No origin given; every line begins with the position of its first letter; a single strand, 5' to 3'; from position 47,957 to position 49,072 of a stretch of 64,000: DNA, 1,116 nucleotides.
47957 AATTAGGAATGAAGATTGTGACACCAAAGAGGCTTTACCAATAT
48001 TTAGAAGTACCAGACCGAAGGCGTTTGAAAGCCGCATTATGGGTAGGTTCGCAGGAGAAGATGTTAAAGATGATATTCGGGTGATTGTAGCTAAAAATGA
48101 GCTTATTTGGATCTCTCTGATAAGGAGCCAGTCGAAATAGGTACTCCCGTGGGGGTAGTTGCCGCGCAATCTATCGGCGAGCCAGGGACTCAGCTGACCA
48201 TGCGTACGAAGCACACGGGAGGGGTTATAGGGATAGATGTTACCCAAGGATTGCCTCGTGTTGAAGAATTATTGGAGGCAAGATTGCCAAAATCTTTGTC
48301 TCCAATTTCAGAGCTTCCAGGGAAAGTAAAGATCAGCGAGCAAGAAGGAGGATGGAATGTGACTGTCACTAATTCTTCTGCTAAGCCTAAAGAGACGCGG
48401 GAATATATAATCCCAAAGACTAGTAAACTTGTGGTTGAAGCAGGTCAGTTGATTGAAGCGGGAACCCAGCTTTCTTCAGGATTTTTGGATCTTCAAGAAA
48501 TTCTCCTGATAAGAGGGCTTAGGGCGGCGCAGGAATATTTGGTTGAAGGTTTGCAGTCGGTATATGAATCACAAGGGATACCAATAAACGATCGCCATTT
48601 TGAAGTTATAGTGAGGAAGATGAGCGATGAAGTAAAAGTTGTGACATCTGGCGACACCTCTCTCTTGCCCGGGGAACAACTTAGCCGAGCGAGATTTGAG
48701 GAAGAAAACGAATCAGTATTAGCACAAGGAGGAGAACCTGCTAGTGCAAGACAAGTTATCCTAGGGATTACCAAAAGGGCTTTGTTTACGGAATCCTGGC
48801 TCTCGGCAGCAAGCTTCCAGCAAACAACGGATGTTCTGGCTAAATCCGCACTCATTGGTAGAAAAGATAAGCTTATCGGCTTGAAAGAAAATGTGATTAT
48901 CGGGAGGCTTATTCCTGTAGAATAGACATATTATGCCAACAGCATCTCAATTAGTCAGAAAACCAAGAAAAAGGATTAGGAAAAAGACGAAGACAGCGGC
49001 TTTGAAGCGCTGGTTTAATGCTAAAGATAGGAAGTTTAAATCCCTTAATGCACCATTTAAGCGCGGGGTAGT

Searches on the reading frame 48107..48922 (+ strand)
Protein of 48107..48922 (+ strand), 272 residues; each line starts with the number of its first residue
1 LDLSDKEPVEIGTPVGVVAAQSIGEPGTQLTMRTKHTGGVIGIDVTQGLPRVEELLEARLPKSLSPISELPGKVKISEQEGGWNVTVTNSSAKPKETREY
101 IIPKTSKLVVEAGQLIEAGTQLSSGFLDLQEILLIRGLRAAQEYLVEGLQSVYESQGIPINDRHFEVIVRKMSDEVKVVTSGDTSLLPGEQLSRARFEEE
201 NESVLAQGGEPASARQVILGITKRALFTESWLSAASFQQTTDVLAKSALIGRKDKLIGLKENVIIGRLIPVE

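Call 4: search_protein_families(library=pfam, proteins=[window:48107-48922:+])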
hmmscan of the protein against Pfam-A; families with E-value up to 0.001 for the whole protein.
window:48107-48922:+ (272 aa): 1 family
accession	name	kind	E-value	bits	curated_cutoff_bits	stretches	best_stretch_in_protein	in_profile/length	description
PF04998.22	RNA_pol_Rpb1_5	-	1e-34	120.7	28.5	1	8-223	67-261/267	RNA polymerase Rpb1, domain 5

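Call 28: list_cluster_members(proteins=[P0001, window:48107-48922:+, P0064, P0065, P0066, P0067, P0061, P0062, P0047, P0083])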
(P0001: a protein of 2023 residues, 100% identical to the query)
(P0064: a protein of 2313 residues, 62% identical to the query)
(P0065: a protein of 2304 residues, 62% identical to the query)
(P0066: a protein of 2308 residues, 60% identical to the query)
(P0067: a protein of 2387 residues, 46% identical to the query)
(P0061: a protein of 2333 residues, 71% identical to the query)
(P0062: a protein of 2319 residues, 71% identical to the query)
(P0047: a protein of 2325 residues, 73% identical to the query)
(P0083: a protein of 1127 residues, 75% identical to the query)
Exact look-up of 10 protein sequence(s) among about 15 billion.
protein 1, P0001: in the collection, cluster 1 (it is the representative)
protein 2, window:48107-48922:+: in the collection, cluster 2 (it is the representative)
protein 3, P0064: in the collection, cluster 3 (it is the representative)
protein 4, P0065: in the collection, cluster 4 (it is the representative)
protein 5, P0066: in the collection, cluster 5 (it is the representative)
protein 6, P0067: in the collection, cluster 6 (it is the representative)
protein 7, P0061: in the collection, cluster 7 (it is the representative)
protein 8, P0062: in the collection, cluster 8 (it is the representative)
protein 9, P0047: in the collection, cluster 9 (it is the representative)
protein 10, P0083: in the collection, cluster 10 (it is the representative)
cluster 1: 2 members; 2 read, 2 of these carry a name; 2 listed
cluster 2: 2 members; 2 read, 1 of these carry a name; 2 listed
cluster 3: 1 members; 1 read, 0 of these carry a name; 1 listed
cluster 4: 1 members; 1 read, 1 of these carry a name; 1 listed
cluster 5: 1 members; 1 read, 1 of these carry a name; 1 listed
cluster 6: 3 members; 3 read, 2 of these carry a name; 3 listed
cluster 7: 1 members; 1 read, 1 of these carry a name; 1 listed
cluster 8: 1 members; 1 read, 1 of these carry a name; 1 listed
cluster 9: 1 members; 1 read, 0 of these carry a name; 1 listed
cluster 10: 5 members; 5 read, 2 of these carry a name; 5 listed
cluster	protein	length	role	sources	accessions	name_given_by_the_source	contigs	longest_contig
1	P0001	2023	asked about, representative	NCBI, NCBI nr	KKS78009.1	MAG: DNA-directed RNA polymerase subunit beta [Candidatus Woesebacteria bacterium ...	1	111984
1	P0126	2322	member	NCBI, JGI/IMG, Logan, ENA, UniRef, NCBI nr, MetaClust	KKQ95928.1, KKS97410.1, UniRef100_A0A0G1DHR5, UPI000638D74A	MAG: DNA-directed RNA polymerase subunit beta' [Candidatus Woesebacteria bacterium ... | Multifunctional fusion protein n=1 Tax=Candidatus Woesebacteria bacterium ... | status=active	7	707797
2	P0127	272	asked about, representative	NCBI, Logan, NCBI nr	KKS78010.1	MAG: DNA-directed RNA polymerase subunit beta' [Candidatus Woesebacteria bacterium ...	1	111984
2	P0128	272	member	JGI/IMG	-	-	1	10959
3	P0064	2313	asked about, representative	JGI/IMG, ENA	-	-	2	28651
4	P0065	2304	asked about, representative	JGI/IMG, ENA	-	DNA-directed RNA polymerase beta' subunit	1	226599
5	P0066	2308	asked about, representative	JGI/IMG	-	DNA-directed RNA polymerase beta' subunit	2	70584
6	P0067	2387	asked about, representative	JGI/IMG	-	-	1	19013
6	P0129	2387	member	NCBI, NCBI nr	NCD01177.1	DNA-directed RNA polymerase subunit beta' [bacterium]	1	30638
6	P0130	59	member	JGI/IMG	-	DNA-directed RNA polymerase subunit beta'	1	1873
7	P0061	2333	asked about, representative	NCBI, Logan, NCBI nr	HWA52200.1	MAG TPA: DNA-directed RNA polymerase subunit beta' [Patescibacteria group bacterium] | DNA-directed RNA polymerase subunit beta' [Patescibacteria group bacterium]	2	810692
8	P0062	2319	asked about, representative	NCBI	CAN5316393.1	hypothetical protein BH10PAT1_BH10PAT1_1520 [soil metagenome]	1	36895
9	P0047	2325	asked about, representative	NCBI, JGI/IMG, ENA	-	-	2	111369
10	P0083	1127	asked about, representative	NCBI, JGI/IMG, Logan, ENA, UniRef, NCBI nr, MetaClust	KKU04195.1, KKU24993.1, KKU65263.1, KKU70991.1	MAG: DNA-directed RNA polymerase subunit beta [Candidatus Woesebacteria bacterium ... | DNA-directed RNA polymerase subunit beta n=10 Tax=Candidatus Woeseibacteriota ... | status=active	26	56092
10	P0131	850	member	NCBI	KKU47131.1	MAG: DNA-directed RNA polymerase subunit beta, partial [Candidatus Woesebacteria ...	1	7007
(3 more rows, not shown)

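Call 46: search_protein_families(library=ncbifam, proteins=[P0126], max_evalue=1e-10)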
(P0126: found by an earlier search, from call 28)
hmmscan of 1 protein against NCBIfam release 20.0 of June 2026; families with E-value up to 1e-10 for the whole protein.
P0126 (2322 aa): 17 families
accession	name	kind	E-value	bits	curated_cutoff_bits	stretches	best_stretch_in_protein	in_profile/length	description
NF007172.0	PRK09603.1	equivalog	0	2080.5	5372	6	1330-2090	1539-2305/2890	DNA-directed RNA polymerase subunit beta/beta'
NF011417.0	PRK14844.1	equivalog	0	1927.9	4632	6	1339-2091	1591-2362/2839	DNA-directed RNA polymerase subunit beta/beta'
TIGR02386.1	rpoC_TIGR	equivalog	0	1506.5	963.5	1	1106-2320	2-1137/1147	DNA-directed RNA polymerase subunit beta'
NF001616.1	PRK00405.1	equivalog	0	1374.2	896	1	5-1076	2-1095/1096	DNA-directed RNA polymerase subunit beta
TIGR02013.1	rpoB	equivalog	0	1373.3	801.15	3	212-827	295-892/1238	DNA-directed RNA polymerase subunit beta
NF011498.0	PRK14906.1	equivalog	0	1326.1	1437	1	1102-2321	8-1232/1459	DNA-directed RNA polymerase subunit beta'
NF002729.0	PRK02625.1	equivalog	2.1e-220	733.6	1117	2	1356-1738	184-562/626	DNA-directed RNA polymerase subunit gamma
TIGR02387.1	rpoC1_cyan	equivalog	5.5e-212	705.7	975.9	2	1357-1741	179-559/619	DNA-directed RNA polymerase subunit gamma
NF002724.0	PRK02597.1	equivalog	8.2e-160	533.7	1878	2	1760-2093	10-349/1338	DNA-directed RNA polymerase subunit beta'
TIGR02388.1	rpoC2_cyan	equivalog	1.6e-151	506.2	467.4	2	1760-2094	2-341/1230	DNA-directed RNA polymerase subunit beta''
NF006335.0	PRK08565.1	equivalog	5.9e-108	361.8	1402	2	686-1033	713-1051/1116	DNA-directed RNA polymerase subunit B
NF006336.0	PRK08566.1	equivalog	1.3e-79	268.5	819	2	1100-1570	6-361/883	DNA-directed RNA polymerase subunit A'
TIGR03670.1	rpoB_arch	equivalog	8.2e-75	252.2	811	1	686-1034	197-536/599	DNA-directed RNA polymerase subunit B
TIGR02390.1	RNA_pol_rpoA1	equivalog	2.4e-70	237.7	1042.55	2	1408-1579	193-365/867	DNA-directed RNA polymerase subunit A'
NF007175.0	PRK09606.1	equivalog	7.5e-27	94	355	1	113-457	142-472/496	DNA-directed RNA polymerase subunit B''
TIGR02389.1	RNA_pol_rpoA2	equivalog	1.1e-24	87.1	420.65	1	2057-2110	39-92/367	DNA-directed RNA polymerase subunit A''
NF011491.0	PRK14898.1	equivalog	5.3e-14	51.2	783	0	2081-2110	544-573/860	DNA-directed RNA polymerase subunit A''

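Call 50: find_encoding_contigs(protein=window:48107-48922:+, flank=8000, max_places=6)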
Protein window:48107-48922:+ (272 aa): 1 contig read that carries it; 1 place shown.
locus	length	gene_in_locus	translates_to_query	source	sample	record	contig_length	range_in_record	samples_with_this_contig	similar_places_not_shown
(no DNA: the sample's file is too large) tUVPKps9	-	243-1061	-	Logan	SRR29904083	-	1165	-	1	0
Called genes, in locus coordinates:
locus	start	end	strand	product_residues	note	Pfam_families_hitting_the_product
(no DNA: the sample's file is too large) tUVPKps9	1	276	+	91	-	?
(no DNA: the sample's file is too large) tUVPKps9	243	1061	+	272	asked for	PF04998:RNA_pol_Rpb1_5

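Call 71: find_homologous_proteins(query=window:48107-48922:+, max_evalue=1e-30)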
Query window:48107-48922:+ (272 aa): 7406 proteins with E <= 1e-30 among 8000 candidates; the best 120 are listed.
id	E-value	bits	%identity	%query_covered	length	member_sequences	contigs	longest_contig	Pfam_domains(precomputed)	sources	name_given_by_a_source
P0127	3.3e-166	569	100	100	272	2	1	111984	PF04998.23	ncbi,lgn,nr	ncbi:MAG: DNA-directed RNA polymerase subunit beta' [Candidatus Woesebacteria bacterium GW2011_GWC1_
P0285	1.3e-131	456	78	99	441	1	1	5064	PF04998.23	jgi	-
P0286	4.8e-128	444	77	99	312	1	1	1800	PF04998.23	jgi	jgi:DNA-directed RNA polymerase subunit beta'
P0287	1.7e-125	436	75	99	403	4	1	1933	PF04998.23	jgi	jgi:DNA-directed RNA polymerase subunit beta'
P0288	4.3e-124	431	74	99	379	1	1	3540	PF04998.23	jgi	jgi:DNA-directed RNA polymerase subunit beta'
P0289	4.5e-124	431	74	96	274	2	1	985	PF04998.23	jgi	jgi:DNA-directed RNA polymerase subunit beta'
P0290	3.0e-123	428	73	99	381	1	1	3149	PF04998.23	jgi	jgi:DNA-directed RNA polymerase subunit beta'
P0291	1.1e-122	426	72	99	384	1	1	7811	PF04998.23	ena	-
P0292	2.8e-122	425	73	100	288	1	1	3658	PF04998.23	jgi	jgi:DNA-directed RNA polymerase subunit beta'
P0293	3.1e-122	425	73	99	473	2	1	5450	PF04998.23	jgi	-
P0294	3.4e-122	425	73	99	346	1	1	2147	PF04998.23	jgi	jgi:DNA-directed RNA polymerase subunit beta'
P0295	3.5e-122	425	75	100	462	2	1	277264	PF04998.23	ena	-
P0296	4.7e-122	424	73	100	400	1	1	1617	PF04998.23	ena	-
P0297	5.6e-122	424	72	99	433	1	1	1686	PF04998.23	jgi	-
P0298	6.6e-122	424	72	99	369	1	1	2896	PF04998.23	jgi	-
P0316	3.4e-118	412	72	97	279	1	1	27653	PF04998.23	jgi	-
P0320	2.7e-117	409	71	97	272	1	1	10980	PF04998.23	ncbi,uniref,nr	ncbi:hypothetical protein A2125_01670 [Candidatus Woesebacteria bacterium GWB1_43_5]|uniref:DNA-dire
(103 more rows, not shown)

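Call 72: find_encoding_contigs(protein=P0320, flank=8000, max_places=2)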
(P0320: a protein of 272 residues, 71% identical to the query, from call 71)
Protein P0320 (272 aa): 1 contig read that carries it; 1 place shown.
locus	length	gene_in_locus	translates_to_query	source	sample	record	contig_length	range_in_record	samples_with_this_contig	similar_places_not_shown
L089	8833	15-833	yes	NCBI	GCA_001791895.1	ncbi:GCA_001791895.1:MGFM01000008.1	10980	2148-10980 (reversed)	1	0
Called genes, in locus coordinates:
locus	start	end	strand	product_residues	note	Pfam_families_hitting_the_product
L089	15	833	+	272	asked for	PF04998:RNA_pol_Rpb1_5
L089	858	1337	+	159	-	PF00164:Ribosom_S12_S23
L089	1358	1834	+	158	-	PF00177:Ribosomal_S7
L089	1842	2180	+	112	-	-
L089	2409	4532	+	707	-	PF00009:GTP_EFTU, PF22042:EF-G_D2, PF03144:GTP_EFTU_D2, PF14492:EFG_III, PF16658:RF3_C, PF03764:EFG_IV, PF00679:EFG_C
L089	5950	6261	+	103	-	PF00338:Ribosomal_S10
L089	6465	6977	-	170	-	PF01371:Trp_repressor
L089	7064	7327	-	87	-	-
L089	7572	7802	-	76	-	-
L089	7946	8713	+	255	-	PF00297:Ribosomal_L3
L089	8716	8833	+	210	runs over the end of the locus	PF00573:Ribosomal_L4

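Call 73: find_encoding_contigs(protein=P0316, flank=8000, max_places=2)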
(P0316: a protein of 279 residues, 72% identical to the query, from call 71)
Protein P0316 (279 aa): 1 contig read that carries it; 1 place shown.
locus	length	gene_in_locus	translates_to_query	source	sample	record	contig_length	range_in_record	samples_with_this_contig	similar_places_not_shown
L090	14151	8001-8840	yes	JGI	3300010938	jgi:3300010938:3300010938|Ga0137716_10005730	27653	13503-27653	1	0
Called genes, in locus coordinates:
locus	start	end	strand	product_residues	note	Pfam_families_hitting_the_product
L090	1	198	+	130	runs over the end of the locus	PF03652:RuvX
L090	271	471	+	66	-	-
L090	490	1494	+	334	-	PF02618:YceG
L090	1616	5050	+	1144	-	-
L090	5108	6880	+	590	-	-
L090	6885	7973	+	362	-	PF04983:RNA_pol_Rpb1_3, PF04998:RNA_pol_Rpb1_5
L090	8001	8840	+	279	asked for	PF04998:RNA_pol_Rpb1_5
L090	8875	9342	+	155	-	PF00164:Ribosom_S12_S23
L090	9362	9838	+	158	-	PF00177:Ribosomal_S7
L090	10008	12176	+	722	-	PF00009:GTP_EFTU, PF22042:EF-G_D2, PF03144:GTP_EFTU_D2, PF14492:EFG_III, PF16658:RF3_C (weak), PF03764:EFG_IV, PF00679:EFG_C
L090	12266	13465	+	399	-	PF00009:GTP_EFTU, PF03144:GTP_EFTU_D2, PF03143:GTP_EFTU_D3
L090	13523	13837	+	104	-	PF00338:Ribosomal_S10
